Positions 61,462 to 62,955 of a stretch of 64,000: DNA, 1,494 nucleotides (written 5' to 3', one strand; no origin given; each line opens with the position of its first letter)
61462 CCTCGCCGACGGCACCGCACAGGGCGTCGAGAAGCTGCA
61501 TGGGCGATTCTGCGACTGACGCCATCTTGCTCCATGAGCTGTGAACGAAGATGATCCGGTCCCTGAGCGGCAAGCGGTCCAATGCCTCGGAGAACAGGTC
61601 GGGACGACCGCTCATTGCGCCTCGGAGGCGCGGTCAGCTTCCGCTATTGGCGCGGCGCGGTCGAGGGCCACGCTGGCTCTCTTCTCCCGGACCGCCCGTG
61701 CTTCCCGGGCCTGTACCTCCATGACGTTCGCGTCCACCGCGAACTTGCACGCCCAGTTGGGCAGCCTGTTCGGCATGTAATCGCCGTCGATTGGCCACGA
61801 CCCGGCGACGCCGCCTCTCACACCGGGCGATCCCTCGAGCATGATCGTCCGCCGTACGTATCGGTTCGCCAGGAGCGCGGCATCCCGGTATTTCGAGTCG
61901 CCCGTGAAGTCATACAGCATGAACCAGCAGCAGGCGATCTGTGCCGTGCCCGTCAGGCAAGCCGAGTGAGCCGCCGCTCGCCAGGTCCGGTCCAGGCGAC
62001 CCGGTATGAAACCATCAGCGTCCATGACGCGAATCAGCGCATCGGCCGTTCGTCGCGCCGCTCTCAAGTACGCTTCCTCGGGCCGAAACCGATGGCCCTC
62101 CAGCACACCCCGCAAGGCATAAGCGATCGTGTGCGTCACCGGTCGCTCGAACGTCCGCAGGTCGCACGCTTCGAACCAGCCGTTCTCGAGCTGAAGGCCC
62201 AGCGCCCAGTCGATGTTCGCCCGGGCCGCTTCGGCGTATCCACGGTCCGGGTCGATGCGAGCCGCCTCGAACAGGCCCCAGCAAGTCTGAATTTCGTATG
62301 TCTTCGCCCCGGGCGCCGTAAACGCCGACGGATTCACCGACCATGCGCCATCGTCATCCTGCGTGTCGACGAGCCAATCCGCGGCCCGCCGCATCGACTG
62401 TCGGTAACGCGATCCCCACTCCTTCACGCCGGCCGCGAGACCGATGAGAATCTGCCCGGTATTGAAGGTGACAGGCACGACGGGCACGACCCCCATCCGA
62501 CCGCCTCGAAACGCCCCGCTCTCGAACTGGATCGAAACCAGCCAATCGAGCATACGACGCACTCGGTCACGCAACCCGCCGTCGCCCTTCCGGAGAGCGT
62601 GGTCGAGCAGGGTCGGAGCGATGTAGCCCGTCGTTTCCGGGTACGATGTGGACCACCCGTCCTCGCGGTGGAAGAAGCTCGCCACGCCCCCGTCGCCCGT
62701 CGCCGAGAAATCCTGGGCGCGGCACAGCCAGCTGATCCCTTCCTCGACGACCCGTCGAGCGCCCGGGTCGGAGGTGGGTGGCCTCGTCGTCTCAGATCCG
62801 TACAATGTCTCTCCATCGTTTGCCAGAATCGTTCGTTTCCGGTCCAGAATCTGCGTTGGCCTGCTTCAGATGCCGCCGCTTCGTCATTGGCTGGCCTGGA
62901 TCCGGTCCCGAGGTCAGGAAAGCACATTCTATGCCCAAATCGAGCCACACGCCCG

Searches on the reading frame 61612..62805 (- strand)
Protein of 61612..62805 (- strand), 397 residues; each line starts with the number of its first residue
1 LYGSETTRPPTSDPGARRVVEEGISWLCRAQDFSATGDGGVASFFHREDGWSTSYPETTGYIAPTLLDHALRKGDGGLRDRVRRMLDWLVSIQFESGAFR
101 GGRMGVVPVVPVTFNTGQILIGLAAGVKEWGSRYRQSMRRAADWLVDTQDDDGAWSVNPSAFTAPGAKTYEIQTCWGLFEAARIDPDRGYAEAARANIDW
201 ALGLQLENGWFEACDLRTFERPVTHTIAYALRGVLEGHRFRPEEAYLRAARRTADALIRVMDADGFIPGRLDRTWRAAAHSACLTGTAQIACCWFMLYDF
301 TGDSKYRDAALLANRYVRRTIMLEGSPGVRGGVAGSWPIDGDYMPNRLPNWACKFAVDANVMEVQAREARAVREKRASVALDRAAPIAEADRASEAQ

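Call 6: search_protein_families(library=pfam, proteins=[window:61612-62805:-], max_evalue=0.01)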
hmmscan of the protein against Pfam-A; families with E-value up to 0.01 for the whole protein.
window:61612-62805:- (397 aa): 2 families
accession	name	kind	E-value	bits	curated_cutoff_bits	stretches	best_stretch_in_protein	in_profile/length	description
PF13243.12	SQHop_cyclase_C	-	9.9e-09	35.1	26.1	1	79-213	158-286/319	Squalene-hopene cyclase C-terminal domain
PF09492.16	Pec_lyase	-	2.2e-05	24.3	22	0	132-156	58-82/292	Pectic acid lyase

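Call 8: search_protein_families(library=ncbifam, proteins=[window:61612-62805:-], max_evalue=0.01)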
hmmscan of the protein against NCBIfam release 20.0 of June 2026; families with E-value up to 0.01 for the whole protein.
window:61612-62805:- (397 aa): 5 families
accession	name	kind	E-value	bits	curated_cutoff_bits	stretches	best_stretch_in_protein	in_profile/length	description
TIGR01787.1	squalene_cyclas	subfamily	5.2e-09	35.3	322.7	1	53-230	434-606/622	squalene/oxidosqualene cyclases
TIGR03463.1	osq_cycl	subfamily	4.6e-06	25.2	851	1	75-211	472-602/634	2,3-oxidosqualene cyclase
TIGR02474.1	pec_lyase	equivalog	7.3e-05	22.5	189.8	0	132-156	64-88/295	pectate lyase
TIGR01507.1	hopene_cyclase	equivalog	0.00014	20.3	431.1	1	79-213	473-602/640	squalene--hopene cyclase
NF053823.1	SCO2321_fam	equivalog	0.0035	16.3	300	1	86-163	69-146/405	SCO2321 family membrane protein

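Call 18: find_homologous_proteins(query=window:61612-62805:-, max_evalue=0.001)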
Query window:61612-62805:- (397 aa): 4182 proteins with E <= 0.001 among 8000 candidates; the best 120 are listed.
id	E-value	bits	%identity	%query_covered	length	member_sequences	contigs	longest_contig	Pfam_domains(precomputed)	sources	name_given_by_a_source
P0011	1.3e-270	915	100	100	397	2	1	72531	PF13243.13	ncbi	-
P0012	4.2e-199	680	77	98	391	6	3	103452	PF13243.13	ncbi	-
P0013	1.7e-184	631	75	93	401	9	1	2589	PF13243.13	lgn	-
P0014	1.8e-183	628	76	90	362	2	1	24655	PF13243.13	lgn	-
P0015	2.7e-149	516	61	93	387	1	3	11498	PF09492.17,PF13243.13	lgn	-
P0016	6.8e-147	508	61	93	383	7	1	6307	PF09492.17,PF25840.1,PF13243.13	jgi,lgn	-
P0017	1.4e-143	497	61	90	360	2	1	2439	PF09492.17,PF25840.1,PF13243.13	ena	-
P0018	1.9e-141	490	62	89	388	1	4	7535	PF13243.13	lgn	-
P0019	3.2e-141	489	60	91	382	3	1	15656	PF25840.1,PF07944.19,PF13243.13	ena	-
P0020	1.5e-139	483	58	89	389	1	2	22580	PF09492.17,PF25840.1,PF13243.13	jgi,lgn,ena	-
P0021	5.7e-139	482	59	90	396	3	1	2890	PF13243.13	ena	-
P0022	1.6e-138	480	58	91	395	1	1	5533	PF09492.17,PF13243.13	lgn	-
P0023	4.0e-138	479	60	89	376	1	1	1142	PF09492.17,PF07470.20,PF25840.1,PF07944.19,PF13243.13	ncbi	ncbi:MAG: hypothetical protein ACREIS_05030, partial [Nitrospiraceae bacterium]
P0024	5.8e-138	478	57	90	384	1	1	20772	PF25840.1,PF13243.13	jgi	-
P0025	7.2e-138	478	58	91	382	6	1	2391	PF25840.1,PF13243.13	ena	-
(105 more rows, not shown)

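Call 19: find_encoding_contigs(protein=P0011, flank=10000, max_places=2)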
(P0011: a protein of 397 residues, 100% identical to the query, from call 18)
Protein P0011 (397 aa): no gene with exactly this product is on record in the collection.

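Call 20: find_encoding_contigs(protein=P0012, flank=10000, max_places=3)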
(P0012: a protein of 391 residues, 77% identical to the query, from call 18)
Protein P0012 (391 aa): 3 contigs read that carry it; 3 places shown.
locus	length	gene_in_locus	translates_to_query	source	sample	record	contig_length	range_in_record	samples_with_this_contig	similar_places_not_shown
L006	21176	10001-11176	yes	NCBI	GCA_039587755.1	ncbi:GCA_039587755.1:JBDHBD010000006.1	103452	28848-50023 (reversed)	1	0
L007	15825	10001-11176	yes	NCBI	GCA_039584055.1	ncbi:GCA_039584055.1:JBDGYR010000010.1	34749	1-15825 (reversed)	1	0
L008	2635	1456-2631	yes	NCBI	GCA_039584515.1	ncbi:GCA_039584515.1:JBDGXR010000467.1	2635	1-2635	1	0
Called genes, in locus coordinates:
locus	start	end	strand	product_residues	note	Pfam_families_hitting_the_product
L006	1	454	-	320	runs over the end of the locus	PF00535:Glycos_transf_2, PF13641:Glyco_tranf_2_3 (weak)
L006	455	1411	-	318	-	PF00535:Glycos_transf_2, PF13641:Glyco_tranf_2_3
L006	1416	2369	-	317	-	-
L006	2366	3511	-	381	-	PF00534:Glycos_transf_1, PF13524:Glyco_trans_1_2 (faint), PF13692:Glyco_trans_1_4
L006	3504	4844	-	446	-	PF00534:Glycos_transf_1, PF13692:Glyco_trans_1_4, PF13524:Glyco_trans_1_2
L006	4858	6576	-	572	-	PF13579:Glyco_trans_4_4, PF13439:Glyco_transf_4, PF00534:Glycos_transf_1, PF13692:Glyco_trans_1_4, PF13524:Glyco_trans_1_2 (weak)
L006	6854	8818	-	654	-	PF16889:Hepar_II_III_N, PF07940:Hepar_II_III_C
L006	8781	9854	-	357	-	-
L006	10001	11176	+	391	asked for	PF13243:SQHop_cyclase_C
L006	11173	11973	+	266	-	PF02522:Antibiotic_NAT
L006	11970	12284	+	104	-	-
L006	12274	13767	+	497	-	PF00501:AMP-binding, PF13193:AMP-binding_C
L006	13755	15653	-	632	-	PF00664:ABC_membrane (weak), PF13304:AAA_21 (faint), PF00005:ABC_tran, PF02463:SMC_N (faint)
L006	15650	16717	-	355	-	PF14907:NTP_transf_5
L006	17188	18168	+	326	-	-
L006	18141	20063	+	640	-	-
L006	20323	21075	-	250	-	-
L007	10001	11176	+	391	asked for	PF13243:SQHop_cyclase_C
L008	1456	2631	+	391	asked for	PF13243:SQHop_cyclase_C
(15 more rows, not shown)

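Call 22: find_related_loci(query=A1, collection=genome_contigs, flank=10000)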
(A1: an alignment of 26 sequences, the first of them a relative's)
Query A1 (397 aa) in genome_contigs; peptide patterns used: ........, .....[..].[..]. (x = any residue, [..] = any of these).
599 stretches matched a pattern (row limit reached: there are more); 588 encode a relative of the query (tblastn E <= 1e-3); the best 80 are kept; 80 distinct loci.
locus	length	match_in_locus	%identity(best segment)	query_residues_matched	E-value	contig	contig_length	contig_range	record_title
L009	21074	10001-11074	55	10-368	5e-135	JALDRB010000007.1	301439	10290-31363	MAG: Candidatus Scalindua sp. isolate RBC_AMX3 BC1.64.fa-7, whole genome shotgun sequence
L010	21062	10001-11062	55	10-363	1e-130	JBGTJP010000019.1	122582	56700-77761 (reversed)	MAG: Pyrinomonadaceae bacterium isolate JTS-RE292 k141_30489, whole genome shotgun sequence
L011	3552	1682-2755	54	10-367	3e-134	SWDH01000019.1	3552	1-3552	MAG: Nitrospira sp. isolate RSF11 Nitrospira_sp_RSF11_19, whole genome shotgun sequence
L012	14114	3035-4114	53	12-370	6e-130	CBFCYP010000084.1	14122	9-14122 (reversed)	MAG TPA_asm: uncultured bacterium isolate SRR26215681_binner13_Refined_78 genome assembly, contig: ERZ25073475.3207, who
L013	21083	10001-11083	58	8-368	5e-130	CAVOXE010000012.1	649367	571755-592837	MAG: Nitrospirota bacterium isolate MFD00392.bin.1.17 genome assembly, contig: contig_8766, whole genome shotgun sequenc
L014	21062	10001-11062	55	10-363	2e-129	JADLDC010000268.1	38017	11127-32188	MAG: Acidobacteria bacterium isolate SJ253 c_000001076304, whole genome shotgun sequence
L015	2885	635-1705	56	11-367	6e-134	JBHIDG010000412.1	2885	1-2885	MAG: Woeseia sp. isolate Baj_3_bin.14 NODE_15588_length_2885_cov_3.678092, whole genome shotgun sequence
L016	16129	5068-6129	57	13-367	8e-128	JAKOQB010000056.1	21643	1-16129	MAG: Pseudomonadota bacterium isolate all_maxbin.099 k201_460460, whole genome shotgun sequence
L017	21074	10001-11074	55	10-368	2e-127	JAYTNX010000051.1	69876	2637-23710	MAG: Pseudomonadota bacterium isolate GFS_4011 GFS_4011_50, whole genome shotgun sequence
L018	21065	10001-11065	56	12-367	2e-126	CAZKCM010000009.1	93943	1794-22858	MAG TPA_asm: uncultured Rhodospirillaceae bacterium isolate SRP268622_co1_584 genome assembly, contig: NODE_322_length_9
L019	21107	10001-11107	53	13-381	2e-126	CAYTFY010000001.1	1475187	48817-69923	MAG TPA_asm: uncultured Gemmatimonadaceae bacterium isolate SRP193066_co1_133 genome assembly, contig: NODE_3_length_147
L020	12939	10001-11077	53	10-368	2e-125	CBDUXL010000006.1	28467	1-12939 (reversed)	MAG TPA_asm: uncultured bacterium isolate SRR22302370_binner13_Refined_2 genome assembly, contig: ERZ25074855.999, whole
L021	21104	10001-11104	54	12-380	3e-125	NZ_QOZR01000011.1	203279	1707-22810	Virgifigura deserti strain SYSU D60014 s1173_Contig11, whole genome shotgun sequence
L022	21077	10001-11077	54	10-368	4e-125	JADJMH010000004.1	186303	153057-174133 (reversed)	MAG: Candidatus Accumulibacter proximus isolate EsbW_18-Q3-R4-48_BATAC.285 tig00003805-10-1860770, whole genome shotgun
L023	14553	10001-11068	53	13-368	4e-125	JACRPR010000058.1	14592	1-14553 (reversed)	MAG: Chloroflexi bacterium isolate NC_groundwater_1992_Pr3_S-0.65um_56_3 SR2-18-Sp65_coassembly_scaffold_98444, whole ge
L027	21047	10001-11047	55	10-358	4e-124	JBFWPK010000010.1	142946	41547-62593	MAG: Pyrinomonadaceae bacterium isolate CA_2019_TPBF_158 NODE_1106_length_142946_cov_16.706384_TPBF, whole genome shotgu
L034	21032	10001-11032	55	20-363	1e-122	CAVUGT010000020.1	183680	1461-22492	MAG: Terriglobia bacterium isolate MFD02134.bin.3.166 genome assembly, contig: contig_50695, whole genome shotgun sequen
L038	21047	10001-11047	56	13-363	8e-122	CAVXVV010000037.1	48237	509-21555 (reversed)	MAG: uncultured Candidatus Rokubacteria bacterium isolate MFD04850.bin.2.156 genome assembly, contig: contig_19063, whol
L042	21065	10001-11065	56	10-365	9e-121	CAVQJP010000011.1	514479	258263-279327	MAG: uncultured Alphaproteobacteria bacterium isolate MFD10064.bin.1.16 genome assembly, contig: contig_28276, whole gen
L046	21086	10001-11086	52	10-370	2e-119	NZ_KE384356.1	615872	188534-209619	Pseudoduganella violaceinigra DSM 15887 H597DRAFT_scaffold00002.2, whole genome shotgun sequence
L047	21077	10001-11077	53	10-368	2e-119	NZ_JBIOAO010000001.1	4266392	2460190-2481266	Polaromonas sp. UC242_47 contig_4_Polaromonas, whole genome shotgun sequence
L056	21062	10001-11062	54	10-363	7e-118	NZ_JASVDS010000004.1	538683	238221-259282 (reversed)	Roseateles subflavus strain APW6 contig4, whole genome shotgun sequence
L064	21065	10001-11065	54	10-363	5e-117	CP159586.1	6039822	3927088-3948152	Massilia sp. SR12 chromosome, complete genome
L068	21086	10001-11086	52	10-370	5e-116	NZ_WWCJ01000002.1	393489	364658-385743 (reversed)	Pseudoduganella guangdongensis strain DS3 NODE_2_length_393489_cov_42.163193_2, whole genome shotgun sequence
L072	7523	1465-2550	54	10-371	4e-116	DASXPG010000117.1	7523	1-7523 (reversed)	MAG TPA_asm: Gemmatimonadales bacterium isolate SMAG_U5402 k141_3947601, whole genome shotgun sequence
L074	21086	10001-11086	51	10-370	7e-116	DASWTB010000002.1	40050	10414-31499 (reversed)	MAG TPA_asm: Pseudoduganella sp. isolate SMAG_U3564 k141_407970, whole genome shotgun sequence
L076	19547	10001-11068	53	10-364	3e-115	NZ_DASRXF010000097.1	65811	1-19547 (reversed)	MAG: Noviherbaspirillum sp. isolate SMAG_U12057 k141_31652, whole genome shotgun sequence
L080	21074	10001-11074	51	13-369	1e-114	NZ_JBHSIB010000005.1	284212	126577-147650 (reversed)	Massilia sp. GCM10023247 strain CGMCC 1.19029 GCM70023247_22, whole genome shotgun sequence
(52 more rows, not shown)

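Call 29: search_protein_families(library=pfam, proteins=[L076:6877-8364:+, L072:3614-5524:-, L047:1619-2938:-, L027:11091-12071:+, L068:431-1834:-, L038:2543-3838:-, L074:1066-2103:-, L080:19678-20970:-, L042:12510-13865:+, L034:11234-12205:+], max_evalue=0.00001)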
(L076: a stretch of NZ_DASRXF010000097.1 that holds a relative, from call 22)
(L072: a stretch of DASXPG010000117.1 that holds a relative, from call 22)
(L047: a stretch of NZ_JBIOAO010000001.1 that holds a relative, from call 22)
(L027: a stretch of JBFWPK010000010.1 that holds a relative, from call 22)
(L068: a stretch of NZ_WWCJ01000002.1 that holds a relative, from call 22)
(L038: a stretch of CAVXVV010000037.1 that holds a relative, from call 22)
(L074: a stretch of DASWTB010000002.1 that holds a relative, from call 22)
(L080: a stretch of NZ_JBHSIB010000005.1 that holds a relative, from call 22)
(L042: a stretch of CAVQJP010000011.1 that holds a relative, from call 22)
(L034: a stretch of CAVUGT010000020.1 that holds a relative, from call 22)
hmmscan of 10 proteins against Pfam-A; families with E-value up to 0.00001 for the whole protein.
L076:6877-8364:+ (495 aa): 2 families
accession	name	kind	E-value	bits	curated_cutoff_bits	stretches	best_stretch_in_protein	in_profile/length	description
PF13440.11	Polysacc_synt_3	-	7.3e-66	222.8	23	1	38-328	1-293/293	Polysaccharide biosynthesis protein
PF01943.22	Polysacc_synt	-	2.8e-27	96.3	28.2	1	16-276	3-271/274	Polysaccharide biosynthesis protein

L072:3614-5524:- (636 aa): 3 families
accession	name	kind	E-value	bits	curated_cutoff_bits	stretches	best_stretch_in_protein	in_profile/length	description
PF00733.27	Asn_synthase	-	2.2e-81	274.7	21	1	238-622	2-354/354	Asparagine synthase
PF13537.11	GATase_7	-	2e-45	154.2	25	1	49-166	2-122/123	Glutamine amidotransferase domain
PF13522.11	GATase_6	-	1.2e-38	132.5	27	1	33-161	1-130/130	Glutamine amidotransferase domain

L047:1619-2938:- (439 aa): 2 families
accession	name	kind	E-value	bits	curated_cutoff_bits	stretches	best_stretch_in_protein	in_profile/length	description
PF13579.12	Glyco_trans_4_4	-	2.5e-10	41.3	29.7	1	47-230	6-158/158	Glycosyl transferase 4-like domain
PF13439.12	Glyco_transf_4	-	3.1e-07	31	28.5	1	87-234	37-169/170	Glycosyltransferase Family 4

L027:11091-12071:+ (326 aa): 1 family
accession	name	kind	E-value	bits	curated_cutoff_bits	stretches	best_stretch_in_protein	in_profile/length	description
PF13480.13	Acetyltransf_6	-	1.7e-09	38.4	22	1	146-275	7-139/143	Acetyltransferase (GNAT) domain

L068:431-1834:- (467 aa): 1 family
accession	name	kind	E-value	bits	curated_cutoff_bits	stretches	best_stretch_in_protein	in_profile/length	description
PF02397.22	Bac_transf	-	8.3e-69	231.1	27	1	279-462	1-178/179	Bacterial sugar transferase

L038:2543-3838:- (431 aa): 0 families

L074:1066-2103:- (345 aa): 6 families
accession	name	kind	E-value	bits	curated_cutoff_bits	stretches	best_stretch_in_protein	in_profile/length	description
PF01370.27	Epimerase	-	2.2e-61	207.8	20.9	1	18-264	1-240/240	NAD dependent epimerase/dehydratase family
PF16363.11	GDP_Man_Dehyd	-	3e-56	191.7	27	1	19-332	1-331/332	GDP-mannose 4,6 dehydratase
PF01073.25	3Beta_HSD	-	6.1e-21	75.1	22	1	19-251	1-231/280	3-beta hydroxysteroid dehydrogenase/isomerase family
PF02719.21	Polysacc_synt_2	-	1.3e-13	51.2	20.2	1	19-251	2-219/293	Polysaccharide biosynthesis protein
PF13460.12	NAD_binding_10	-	1.6e-07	31.8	27.2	1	22-171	1-126/184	NAD(P)H-binding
PF07993.18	NAD_binding_4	-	1.4e-06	28.1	20.1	0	20-156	1-150/258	Male sterility protein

L080:19678-20970:- (430 aa): 4 families
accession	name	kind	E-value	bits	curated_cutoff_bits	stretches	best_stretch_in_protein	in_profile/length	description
PF03721.20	UDPG_MGDP_dh_N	-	1.1e-29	103.8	27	1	7-179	3-181/187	UDP-glucose/GDP-mannose dehydrogenase family, NAD binding domain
PF00984.24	UDPG_MGDP_dh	-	2.4e-25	88.9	25.4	1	201-289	2-93/94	UDP-glucose/GDP-mannose dehydrogenase family, central domain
PF03720.21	UDPG_MGDP_dh_C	-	4e-22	79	30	1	317-416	2-102/103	UDP-glucose/GDP-mannose dehydrogenase family, UDP binding domain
PF03446.21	NAD_binding_2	-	1e-06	29.3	21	0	7-129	2-104/161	NAD binding domain of 6-phosphogluconate dehydrogenase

L042:12510-13865:+ (451 aa): 2 families
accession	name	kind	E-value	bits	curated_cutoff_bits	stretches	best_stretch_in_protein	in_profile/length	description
PF04932.20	Wzy_C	-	2.9e-20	73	31.7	1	208-348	5-149/149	O-Antigen ligase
PF19358.4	DUF5935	-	2.9e-19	70.2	23.6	1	2-191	2-190/193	Family of unknown function (DUF5935)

L034:11234-12205:+ (323 aa): 2 families
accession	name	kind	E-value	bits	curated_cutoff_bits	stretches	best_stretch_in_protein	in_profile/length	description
PF13401.12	AAA_22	-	3.9e-22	79.4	27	1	42-170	4-130/130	AAA domain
PF13191.12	AAA_16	-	2.4e-08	35.1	32.6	1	23-151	3-161/167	AAA ATPase domain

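Call 31: search_solved_structures(query=A1, max_evalue=1)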
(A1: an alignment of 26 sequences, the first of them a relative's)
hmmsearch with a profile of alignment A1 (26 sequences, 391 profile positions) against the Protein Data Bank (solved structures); distinct sequences matched with E-value up to 1: 22.
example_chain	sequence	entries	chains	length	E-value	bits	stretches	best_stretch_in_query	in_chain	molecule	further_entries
2sqc_A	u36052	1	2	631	4.6e-09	38.9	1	147-250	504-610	SQUALENE-HOPENE CYCLASE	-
3sqc_A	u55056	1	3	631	5.8e-09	38.5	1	147-250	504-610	SQUALENE--HOPENE CYCLASE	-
1gsz_A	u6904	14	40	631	6.5e-09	38.4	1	147-250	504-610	SQUALENE--HOPENE CYCLASE | SQUALENE-HOPENE CYCLASE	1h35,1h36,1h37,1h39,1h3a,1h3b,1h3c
7xr7_A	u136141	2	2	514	0.00064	21.9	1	78-190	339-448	SQHop_cyclase_C domain-containing protein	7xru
7xq4_A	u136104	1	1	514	0.00072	21.7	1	78-190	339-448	SQHop_cyclase_C domain-containing protein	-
7xqz_A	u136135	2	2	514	0.00074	21.7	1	78-190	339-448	SQHop_cyclase_C domain-containing protein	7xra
8zg0_A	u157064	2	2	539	0.00082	21.6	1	78-190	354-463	Squalene cyclase C-terminal domain-containing protein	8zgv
8zg1_A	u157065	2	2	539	0.00082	21.6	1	78-190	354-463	Squalene cyclase C-terminal domain-containing protein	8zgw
8zg5_A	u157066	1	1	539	0.001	21.2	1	78-190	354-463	Squalene cyclase C-terminal domain-containing protein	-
8j5z_A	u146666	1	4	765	0.023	16.8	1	74-199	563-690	Terpene cyclase/mutase family member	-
5bp8_A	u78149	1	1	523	0.036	16.1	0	146-179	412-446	Ent-copalyl diphosphate synthase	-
6ij1_A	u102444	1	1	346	0.1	14.7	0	134-176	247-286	Prenylcyclase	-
3ani_A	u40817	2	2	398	0.14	14.2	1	255-332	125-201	Putative uncharacterized protein gbs1889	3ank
8paj_A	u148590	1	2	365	0.23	13.5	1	157-245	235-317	Squalene-hopene/tetraprenyl-beta-curcumene cyclase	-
8pak_A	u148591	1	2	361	0.23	13.5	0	157-245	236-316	Squalene--hopene cyclase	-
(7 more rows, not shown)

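Call 38: list_cluster_members(proteins=[P0011, P0012, P0001])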
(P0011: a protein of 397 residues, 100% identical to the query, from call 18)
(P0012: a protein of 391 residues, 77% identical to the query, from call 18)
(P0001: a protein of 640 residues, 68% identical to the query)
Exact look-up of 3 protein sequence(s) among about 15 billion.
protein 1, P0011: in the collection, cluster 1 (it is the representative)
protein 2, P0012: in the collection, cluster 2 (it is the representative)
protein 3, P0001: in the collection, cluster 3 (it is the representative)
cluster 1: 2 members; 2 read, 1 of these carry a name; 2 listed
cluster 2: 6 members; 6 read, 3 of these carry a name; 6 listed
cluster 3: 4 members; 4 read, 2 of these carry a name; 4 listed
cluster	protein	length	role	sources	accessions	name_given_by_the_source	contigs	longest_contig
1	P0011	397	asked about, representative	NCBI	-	-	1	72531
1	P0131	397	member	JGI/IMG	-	hypothetical protein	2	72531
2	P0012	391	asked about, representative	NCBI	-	-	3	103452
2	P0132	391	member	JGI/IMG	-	hypothetical protein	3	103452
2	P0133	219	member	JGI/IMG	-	hypothetical protein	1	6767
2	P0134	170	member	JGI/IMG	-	hypothetical protein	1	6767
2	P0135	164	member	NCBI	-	-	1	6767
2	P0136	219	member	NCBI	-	-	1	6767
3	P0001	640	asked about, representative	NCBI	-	-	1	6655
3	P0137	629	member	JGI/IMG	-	hypothetical protein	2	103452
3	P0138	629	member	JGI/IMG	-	hypothetical protein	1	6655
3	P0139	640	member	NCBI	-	-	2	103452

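Call 44: search_protein_families(library=pfam, proteins=[L006:17188-18168:+, L006:8781-9854:-, L006:1416-2369:-, L021:6584-8368:+, L064:11962-12969:-, L010:5563-6726:-, L046:4651-6294:-], max_evalue=0.01)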
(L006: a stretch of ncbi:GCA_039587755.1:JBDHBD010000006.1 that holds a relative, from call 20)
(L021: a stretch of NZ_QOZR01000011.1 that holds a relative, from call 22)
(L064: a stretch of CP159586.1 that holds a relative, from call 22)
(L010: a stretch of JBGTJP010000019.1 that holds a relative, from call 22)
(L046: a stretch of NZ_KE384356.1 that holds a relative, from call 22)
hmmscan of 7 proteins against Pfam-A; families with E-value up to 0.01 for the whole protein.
L006:17188-18168:+ (326 aa): 0 families

L006:8781-9854:- (357 aa): 4 families
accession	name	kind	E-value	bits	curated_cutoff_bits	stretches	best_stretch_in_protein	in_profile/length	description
PF13692.12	Glyco_trans_1_4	-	2.5e-05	25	27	1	175-289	12-112/142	Glycosyl transferases group 1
PF00534.26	Glycos_transf_1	-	2.5e-05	24.3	26.4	1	167-289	17-128/172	Glycosyl transferases group 1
PF13524.12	Glyco_trans_1_2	-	0.0001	22.7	25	1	243-342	36-143/144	Glycosyl transferase-like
PF13439.12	Glyco_transf_4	-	0.00045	20.7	28.5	1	80-155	87-170/170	Glycosyltransferase Family 4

L006:1416-2369:- (317 aa): 0 families

L021:6584-8368:+ (594 aa): 3 families
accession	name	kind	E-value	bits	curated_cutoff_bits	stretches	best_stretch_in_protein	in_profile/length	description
PF00733.27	Asn_synthase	-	6.5e-15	56.1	21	1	232-322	4-97/354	Asparagine synthase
PF13537.11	GATase_7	-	6e-08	33.2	25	1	94-156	58-122/123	Glutamine amidotransferase domain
PF13522.11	GATase_6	-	0.00014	22.4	27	1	99-150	78-129/130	Glutamine amidotransferase domain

L064:11962-12969:- (335 aa): 1 family
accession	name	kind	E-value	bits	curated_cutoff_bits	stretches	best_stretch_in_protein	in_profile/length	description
PF01757.29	Acyl_transf_3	-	2.2e-25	89.9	31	1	5-295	3-321/326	Acyltransferase domain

L010:5563-6726:- (387 aa): 5 families
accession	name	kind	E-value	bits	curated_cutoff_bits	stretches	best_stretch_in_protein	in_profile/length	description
PF00535.33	Glycos_transf_2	-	5.8e-22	78.8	23.3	1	50-171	1-122/168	Glycosyl transferase family 2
PF13641.12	Glyco_tranf_2_3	-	3.3e-16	60.5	27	1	47-258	1-222/230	Glycosyltransferase like family 2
PF13506.12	Glyco_transf_21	-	0.00012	22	21.7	1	115-211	18-112/174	Glycosyl transferase family 21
PF10111.15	Glyco_tranf_2_2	-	0.00023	21.2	27.3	1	50-147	1-101/276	Glycosyltransferase like family 2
PF03071.21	GNT-I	-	0.0084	15.4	25.4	0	43-109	89-154/434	GNT-I family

L046:4651-6294:- (547 aa): 6 families
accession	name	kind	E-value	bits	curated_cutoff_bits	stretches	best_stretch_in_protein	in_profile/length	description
PF00015.26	MCPsignal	-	9.6e-54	182.2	34.6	1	328-484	2-172/172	Methyl-accepting chemotaxis protein (MCP) signalling domain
PF08447.18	PAS_3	-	3.2e-14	53.4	25.6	1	31-114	2-88/89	PAS fold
PF00989.32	PAS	-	5.8e-12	46.1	22.6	1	18-112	11-107/113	PAS fold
PF13426.13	PAS_9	-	4.6e-09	36.9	27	1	23-109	6-91/103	PAS domain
PF00672.30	HAMP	-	1.4e-06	29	25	1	214-258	2-46/53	HAMP domain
PF08448.16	PAS_4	-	0.0033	18.1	23.1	0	23-112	10-99/110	PAS fold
